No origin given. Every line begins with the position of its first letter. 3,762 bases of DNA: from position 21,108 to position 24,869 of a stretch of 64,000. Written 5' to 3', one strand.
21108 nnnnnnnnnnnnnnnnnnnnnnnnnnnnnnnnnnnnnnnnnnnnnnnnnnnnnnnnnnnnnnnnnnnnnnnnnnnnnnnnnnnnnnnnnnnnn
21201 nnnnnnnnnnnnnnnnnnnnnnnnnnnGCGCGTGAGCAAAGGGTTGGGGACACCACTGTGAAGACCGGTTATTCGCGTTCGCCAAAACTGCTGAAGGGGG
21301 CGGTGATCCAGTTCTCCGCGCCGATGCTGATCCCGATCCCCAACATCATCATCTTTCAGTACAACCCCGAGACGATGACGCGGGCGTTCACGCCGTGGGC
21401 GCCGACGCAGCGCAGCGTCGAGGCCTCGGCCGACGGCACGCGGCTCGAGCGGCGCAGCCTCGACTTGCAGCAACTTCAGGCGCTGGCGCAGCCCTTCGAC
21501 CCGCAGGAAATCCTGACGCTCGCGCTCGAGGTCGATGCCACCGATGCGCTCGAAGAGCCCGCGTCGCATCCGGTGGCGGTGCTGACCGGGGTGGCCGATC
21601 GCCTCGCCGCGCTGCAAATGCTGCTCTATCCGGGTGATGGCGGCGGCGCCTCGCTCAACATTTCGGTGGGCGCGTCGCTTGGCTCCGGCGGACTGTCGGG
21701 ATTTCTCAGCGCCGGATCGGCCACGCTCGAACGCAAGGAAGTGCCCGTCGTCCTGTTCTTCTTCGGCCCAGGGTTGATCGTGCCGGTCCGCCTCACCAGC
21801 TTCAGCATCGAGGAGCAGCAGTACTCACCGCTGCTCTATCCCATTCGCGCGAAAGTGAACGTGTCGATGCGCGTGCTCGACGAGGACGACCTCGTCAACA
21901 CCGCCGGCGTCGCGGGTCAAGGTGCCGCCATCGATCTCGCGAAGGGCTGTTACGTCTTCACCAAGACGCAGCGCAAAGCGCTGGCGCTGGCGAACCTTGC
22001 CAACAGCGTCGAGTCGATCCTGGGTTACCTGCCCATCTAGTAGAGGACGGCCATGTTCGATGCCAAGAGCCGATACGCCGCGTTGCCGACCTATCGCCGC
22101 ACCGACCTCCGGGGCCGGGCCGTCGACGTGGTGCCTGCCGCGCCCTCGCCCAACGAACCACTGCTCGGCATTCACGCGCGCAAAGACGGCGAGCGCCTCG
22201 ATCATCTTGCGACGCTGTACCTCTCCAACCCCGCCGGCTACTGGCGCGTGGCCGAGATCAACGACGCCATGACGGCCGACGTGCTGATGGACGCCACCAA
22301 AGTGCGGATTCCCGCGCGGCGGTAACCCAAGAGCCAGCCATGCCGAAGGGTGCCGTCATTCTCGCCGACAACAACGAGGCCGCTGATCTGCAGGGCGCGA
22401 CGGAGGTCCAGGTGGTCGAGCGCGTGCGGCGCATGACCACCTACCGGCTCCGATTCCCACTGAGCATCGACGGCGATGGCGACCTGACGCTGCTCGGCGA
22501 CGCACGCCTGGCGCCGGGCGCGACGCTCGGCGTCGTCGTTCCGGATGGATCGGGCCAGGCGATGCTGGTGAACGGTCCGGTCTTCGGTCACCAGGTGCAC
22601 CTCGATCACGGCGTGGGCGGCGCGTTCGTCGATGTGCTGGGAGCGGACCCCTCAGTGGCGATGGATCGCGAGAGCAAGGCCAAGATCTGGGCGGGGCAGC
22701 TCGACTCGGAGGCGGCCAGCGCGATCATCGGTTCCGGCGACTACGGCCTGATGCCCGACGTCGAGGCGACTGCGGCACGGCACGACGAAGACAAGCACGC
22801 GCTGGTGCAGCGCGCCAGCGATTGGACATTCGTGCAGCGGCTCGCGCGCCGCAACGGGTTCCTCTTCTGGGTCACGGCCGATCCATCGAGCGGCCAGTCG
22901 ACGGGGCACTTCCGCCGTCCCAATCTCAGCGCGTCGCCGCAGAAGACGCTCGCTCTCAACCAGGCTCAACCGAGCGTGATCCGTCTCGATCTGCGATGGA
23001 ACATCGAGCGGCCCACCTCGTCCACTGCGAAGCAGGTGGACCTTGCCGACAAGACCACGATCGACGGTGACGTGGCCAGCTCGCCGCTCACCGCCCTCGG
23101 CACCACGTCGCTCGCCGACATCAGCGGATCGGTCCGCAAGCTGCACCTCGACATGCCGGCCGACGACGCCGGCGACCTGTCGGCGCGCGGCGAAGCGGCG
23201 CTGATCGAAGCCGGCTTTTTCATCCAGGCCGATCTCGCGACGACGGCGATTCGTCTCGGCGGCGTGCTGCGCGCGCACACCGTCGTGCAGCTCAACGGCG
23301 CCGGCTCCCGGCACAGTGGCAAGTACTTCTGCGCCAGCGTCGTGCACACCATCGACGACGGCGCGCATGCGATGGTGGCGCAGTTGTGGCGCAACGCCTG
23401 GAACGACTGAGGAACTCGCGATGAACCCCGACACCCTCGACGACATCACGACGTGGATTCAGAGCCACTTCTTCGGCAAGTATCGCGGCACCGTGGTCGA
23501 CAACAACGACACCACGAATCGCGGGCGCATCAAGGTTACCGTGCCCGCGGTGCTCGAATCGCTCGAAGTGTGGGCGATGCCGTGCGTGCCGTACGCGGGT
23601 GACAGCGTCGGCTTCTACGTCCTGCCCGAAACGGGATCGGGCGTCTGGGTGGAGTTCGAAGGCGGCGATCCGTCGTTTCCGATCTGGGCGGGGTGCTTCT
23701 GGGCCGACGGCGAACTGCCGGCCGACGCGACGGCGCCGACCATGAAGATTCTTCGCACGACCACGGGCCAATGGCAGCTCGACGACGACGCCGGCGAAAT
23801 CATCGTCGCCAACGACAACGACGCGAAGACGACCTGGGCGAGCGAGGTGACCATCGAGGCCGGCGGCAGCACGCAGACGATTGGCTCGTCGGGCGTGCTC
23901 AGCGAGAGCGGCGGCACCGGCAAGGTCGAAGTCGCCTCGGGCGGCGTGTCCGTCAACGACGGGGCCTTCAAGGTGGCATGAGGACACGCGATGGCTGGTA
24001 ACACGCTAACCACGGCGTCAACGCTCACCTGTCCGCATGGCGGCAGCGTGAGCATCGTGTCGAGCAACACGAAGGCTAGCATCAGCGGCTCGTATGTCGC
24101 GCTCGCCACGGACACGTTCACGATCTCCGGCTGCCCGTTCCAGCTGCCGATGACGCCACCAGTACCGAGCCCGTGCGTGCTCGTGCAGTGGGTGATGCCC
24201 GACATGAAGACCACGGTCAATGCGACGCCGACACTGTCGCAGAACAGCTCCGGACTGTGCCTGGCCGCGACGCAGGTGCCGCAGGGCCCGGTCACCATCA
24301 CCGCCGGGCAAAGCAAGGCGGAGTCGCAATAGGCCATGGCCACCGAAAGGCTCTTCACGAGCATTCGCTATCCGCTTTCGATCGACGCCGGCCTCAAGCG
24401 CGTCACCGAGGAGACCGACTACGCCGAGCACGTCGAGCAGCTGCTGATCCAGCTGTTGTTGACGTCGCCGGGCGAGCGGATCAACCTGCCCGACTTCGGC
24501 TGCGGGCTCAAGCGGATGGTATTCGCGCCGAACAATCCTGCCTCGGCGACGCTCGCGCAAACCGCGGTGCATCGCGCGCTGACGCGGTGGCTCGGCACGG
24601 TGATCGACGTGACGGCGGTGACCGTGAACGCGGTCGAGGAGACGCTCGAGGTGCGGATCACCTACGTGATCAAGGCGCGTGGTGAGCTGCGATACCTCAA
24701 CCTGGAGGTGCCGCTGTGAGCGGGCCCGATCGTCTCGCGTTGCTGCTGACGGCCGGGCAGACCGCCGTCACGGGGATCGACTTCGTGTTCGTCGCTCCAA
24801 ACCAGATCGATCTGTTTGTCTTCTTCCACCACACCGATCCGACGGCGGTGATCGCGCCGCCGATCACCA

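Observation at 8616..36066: Complete extracellular contractile injection system (eCIS) locus in a probable acidobacterial chromosome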

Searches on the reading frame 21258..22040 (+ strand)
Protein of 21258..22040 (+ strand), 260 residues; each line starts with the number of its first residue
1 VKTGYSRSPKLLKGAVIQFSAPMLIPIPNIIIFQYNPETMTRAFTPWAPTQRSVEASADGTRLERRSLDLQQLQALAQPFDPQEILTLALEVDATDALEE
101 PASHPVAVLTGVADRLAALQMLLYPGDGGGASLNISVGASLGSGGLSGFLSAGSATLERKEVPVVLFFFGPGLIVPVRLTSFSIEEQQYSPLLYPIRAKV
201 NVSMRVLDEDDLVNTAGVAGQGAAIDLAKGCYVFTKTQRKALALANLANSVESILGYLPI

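Call 3: search_protein_families(library=pfam, proteins=[window:21258-22040:+], max_evalue=0.01)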
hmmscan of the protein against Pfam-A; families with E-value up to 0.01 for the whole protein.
window:21258-22040:+ (260 aa): 0 families

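Call 24: search_solved_structures(query=window:21258-22040:+, max_evalue=0.1)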
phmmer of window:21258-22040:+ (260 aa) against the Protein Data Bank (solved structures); distinct sequences matched with E-value up to 0.1: 0.

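Call 36: search_protein_families(library=ncbifam, proteins=[window:21258-22040:+], max_evalue=0.01)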
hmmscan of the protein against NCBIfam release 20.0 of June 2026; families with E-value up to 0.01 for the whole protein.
window:21258-22040:+ (260 aa): 0 families

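Call 42: search_protein_families(library=pfam, proteins=[window:21258-22037:+], max_evalue=1)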
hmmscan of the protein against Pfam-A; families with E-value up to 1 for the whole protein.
window:21258-22037:+ (260 aa): 1 family
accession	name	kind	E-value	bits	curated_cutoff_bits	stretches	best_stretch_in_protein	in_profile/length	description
PF19266.4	CIS_tube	-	0.24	11.6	27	0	159-207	103-150/158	Contractile injection system tube protein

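Call 51: search_solved_structures(query=A3, max_evalue=0.01)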
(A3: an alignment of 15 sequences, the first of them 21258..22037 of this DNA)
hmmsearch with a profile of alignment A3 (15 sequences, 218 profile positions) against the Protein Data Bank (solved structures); distinct sequences matched with E-value up to 0.01: 1.
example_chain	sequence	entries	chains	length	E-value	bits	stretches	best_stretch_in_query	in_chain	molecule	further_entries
9rce_H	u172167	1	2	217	0.002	20.8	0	132-176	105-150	Peptidoglycan-binding protein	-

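Call 91: search_protein_families(library=phrogs, proteins=[window:21258-22037:+], max_evalue=0.01)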
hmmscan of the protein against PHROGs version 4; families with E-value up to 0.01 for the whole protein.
window:21258-22037:+ (260 aa): 0 families

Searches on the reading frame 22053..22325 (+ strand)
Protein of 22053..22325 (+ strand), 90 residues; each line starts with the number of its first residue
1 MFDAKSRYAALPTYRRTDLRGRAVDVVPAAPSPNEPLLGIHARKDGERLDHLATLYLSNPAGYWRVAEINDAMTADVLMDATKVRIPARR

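Call 4: search_protein_families(library=pfam, proteins=[window:22053-22325:+], max_evalue=0.01)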
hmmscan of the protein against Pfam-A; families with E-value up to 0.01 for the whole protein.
window:22053-22325:+ (90 aa): 0 families

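Call 36: search_protein_families(library=ncbifam, proteins=[window:22053-22325:+], max_evalue=0.01)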
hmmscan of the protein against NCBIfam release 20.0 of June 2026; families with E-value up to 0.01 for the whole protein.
window:22053-22325:+ (90 aa): 0 families

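Call 42: search_protein_families(library=pfam, proteins=[window:22053-22322:+], max_evalue=1)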
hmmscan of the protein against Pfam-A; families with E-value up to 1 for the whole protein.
window:22053-22322:+ (90 aa): 0 families

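Call 91: search_protein_families(library=phrogs, proteins=[window:22053-22322:+], max_evalue=0.01)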
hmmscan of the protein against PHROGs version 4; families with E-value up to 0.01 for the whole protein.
window:22053-22322:+ (90 aa): 1 family
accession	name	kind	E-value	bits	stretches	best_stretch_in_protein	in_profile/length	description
phrog_7145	-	tail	0.0051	17.9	1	40-89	42-94/108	baseplate wedge subunit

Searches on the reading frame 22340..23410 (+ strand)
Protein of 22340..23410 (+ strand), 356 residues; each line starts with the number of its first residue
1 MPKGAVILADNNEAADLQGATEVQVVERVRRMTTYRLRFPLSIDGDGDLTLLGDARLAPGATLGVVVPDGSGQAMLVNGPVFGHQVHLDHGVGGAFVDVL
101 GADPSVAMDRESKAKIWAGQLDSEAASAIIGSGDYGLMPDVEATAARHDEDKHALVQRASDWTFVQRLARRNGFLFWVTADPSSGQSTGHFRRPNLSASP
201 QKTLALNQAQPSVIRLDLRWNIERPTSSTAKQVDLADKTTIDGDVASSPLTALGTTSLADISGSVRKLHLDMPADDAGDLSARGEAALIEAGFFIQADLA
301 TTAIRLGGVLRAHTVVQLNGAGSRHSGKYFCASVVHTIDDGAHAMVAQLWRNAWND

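Call 4: search_protein_families(library=pfam, proteins=[window:22340-23410:+], max_evalue=0.01)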
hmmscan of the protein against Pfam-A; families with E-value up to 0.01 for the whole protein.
window:22340-23410:+ (356 aa): 1 family
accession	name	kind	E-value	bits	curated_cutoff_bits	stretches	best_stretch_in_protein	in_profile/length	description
PF05954.17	Phage_GPD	-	0.0032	17.2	30.1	1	156-183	122-148/305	Phage tail baseplate hub (GPD)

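Call 36: search_protein_families(library=ncbifam, proteins=[window:22340-23410:+], max_evalue=0.01)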
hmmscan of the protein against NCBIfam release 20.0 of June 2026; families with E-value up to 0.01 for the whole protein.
window:22340-23410:+ (356 aa): 2 families
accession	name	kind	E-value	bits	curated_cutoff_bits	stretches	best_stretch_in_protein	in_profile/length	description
NF033848.1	VgrG_rel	hypoth_equivalog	2.5e-11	42.6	275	1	46-343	43-341/547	VgrG-related protein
TIGR01646.1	vgr_GE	subfamily_domain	4.1e-05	22.7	121.8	1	27-192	10-166/480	type VI secretion system tip protein VgrG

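Call 91: search_protein_families(library=phrogs, proteins=[window:22340-23407:+], max_evalue=0.01)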
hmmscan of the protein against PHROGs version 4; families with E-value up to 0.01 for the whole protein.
window:22340-23407:+ (356 aa): 1 family
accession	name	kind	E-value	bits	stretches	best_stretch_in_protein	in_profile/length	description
phrog_52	-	tail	0.00011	22.2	0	158-180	337-359/677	tail protein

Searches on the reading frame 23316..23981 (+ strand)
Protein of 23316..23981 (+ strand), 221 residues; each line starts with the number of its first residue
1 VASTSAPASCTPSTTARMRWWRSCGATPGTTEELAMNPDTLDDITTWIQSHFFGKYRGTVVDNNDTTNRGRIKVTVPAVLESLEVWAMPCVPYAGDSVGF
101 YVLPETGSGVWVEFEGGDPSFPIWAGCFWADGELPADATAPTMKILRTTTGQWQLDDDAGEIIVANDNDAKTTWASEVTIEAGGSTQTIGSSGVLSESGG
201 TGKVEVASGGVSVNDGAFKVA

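Call 4: search_protein_families(library=pfam, proteins=[window:23316-23981:+], max_evalue=0.01)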
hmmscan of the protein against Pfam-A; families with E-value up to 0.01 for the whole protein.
window:23316-23981:+ (221 aa): 1 family
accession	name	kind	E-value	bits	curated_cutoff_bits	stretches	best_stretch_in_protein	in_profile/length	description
PF04717.18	Phage_base_V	-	8.9e-25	87.3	23.8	1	56-129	1-75/75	Type VI secretion system/phage-baseplate injector OB domain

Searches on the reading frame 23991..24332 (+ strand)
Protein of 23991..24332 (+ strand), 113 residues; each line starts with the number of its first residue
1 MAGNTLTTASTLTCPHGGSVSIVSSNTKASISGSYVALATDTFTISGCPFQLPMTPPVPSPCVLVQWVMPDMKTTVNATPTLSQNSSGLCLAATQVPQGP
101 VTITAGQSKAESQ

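Call 4: search_protein_families(library=pfam, proteins=[window:23991-24332:+], max_evalue=0.01)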
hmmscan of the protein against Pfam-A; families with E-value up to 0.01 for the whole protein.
window:23991-24332:+ (113 aa): 1 family
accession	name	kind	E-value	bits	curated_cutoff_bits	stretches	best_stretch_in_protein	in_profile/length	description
PF14107.11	DUF4280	-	3.5e-05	24.8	26.3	0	4-25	86-107/109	Domain of unknown function (DUF4280)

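Call 36: search_protein_families(library=ncbifam, proteins=[window:23991-24332:+], max_evalue=0.01)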
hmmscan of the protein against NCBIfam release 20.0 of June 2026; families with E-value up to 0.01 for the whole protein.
window:23991-24332:+ (113 aa): 0 families

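Call 91: search_protein_families(library=phrogs, proteins=[window:23991-24329:+], max_evalue=0.01)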
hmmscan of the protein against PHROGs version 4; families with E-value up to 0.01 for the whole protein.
window:23991-24329:+ (113 aa): 0 families

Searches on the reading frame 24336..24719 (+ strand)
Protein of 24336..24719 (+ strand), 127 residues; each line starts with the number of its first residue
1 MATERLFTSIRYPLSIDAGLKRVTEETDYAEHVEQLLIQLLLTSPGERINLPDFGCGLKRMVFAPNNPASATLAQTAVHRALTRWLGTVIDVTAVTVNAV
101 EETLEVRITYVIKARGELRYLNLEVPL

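Call 4: search_protein_families(library=pfam, proteins=[window:24336-24719:+], max_evalue=0.01)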
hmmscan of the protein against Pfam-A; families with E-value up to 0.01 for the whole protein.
window:24336-24719:+ (127 aa): 1 family
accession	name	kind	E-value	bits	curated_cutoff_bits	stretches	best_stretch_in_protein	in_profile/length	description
PF04965.19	GPW_gp25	-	4.2e-18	65.4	27.2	1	28-115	2-94/96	Baseplate wedge protein gp25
